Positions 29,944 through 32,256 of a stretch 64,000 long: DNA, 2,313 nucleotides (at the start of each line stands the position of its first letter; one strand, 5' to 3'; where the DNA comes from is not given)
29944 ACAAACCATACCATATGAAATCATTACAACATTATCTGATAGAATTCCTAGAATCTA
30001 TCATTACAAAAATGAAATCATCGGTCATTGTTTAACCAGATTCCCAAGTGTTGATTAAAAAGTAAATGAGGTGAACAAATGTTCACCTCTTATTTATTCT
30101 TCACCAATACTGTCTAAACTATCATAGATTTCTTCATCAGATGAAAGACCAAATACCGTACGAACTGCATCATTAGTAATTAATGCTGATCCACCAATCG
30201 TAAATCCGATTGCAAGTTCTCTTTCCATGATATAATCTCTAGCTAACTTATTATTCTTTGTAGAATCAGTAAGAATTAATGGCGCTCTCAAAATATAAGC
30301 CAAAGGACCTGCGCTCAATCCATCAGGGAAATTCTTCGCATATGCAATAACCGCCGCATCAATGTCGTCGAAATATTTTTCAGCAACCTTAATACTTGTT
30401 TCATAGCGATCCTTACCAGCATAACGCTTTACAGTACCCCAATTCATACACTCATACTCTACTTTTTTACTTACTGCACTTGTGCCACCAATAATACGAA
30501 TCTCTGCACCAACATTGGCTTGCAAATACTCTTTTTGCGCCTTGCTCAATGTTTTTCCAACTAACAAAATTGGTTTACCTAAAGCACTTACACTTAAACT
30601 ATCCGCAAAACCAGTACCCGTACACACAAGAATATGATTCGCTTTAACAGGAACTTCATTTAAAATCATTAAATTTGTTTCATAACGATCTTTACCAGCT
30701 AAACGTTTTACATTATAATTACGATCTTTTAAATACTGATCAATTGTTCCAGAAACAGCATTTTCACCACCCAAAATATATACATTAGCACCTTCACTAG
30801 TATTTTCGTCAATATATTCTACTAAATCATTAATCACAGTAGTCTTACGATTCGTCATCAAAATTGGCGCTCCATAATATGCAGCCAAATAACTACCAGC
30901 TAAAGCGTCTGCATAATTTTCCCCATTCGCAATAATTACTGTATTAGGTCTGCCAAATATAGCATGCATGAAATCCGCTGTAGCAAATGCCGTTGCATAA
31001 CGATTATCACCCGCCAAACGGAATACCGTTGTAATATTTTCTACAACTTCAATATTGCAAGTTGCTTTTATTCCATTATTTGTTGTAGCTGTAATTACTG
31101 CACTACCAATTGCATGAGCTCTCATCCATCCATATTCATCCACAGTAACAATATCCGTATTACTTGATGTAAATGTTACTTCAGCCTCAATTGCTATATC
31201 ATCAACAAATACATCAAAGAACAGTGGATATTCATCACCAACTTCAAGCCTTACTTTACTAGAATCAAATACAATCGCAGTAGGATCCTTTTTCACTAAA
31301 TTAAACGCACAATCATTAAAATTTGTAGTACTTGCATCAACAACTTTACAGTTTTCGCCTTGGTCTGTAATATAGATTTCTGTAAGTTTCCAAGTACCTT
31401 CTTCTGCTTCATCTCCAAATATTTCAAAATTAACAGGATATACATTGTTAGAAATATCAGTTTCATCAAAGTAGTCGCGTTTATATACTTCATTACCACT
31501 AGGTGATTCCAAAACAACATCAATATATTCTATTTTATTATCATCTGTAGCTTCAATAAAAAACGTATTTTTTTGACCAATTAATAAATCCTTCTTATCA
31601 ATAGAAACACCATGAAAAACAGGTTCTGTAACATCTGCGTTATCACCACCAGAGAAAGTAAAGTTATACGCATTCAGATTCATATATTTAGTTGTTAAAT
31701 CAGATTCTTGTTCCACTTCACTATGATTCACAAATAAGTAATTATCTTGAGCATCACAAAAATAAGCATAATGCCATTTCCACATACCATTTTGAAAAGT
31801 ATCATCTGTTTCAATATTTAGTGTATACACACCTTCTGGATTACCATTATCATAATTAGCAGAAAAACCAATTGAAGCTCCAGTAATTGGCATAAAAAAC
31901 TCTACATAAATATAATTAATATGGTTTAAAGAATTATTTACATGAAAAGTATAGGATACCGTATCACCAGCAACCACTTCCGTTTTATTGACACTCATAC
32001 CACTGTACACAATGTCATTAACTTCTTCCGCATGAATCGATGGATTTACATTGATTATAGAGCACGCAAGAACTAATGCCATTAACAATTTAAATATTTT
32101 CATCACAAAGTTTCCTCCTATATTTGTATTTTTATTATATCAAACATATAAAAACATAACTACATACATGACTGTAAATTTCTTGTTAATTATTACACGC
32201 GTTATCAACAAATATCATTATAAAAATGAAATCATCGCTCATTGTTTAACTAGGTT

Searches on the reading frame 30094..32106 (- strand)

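Call 12: search_protein_families(library=pfam, proteins=[window:30094-32106:-])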
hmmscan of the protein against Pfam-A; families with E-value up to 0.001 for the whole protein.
window:30094-32106:- (670 aa): 2 families
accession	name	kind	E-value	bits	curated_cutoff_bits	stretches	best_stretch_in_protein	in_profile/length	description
PF04122.17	CW_binding_2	-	4e-54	181.5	24.9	3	363-455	1-72/73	Cell wall binding domain 2 (CWB2)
PF02368.24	Big_2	-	3.5e-08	33.7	22.8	1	306-350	33-77/79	Bacterial Ig-like domain (group 2)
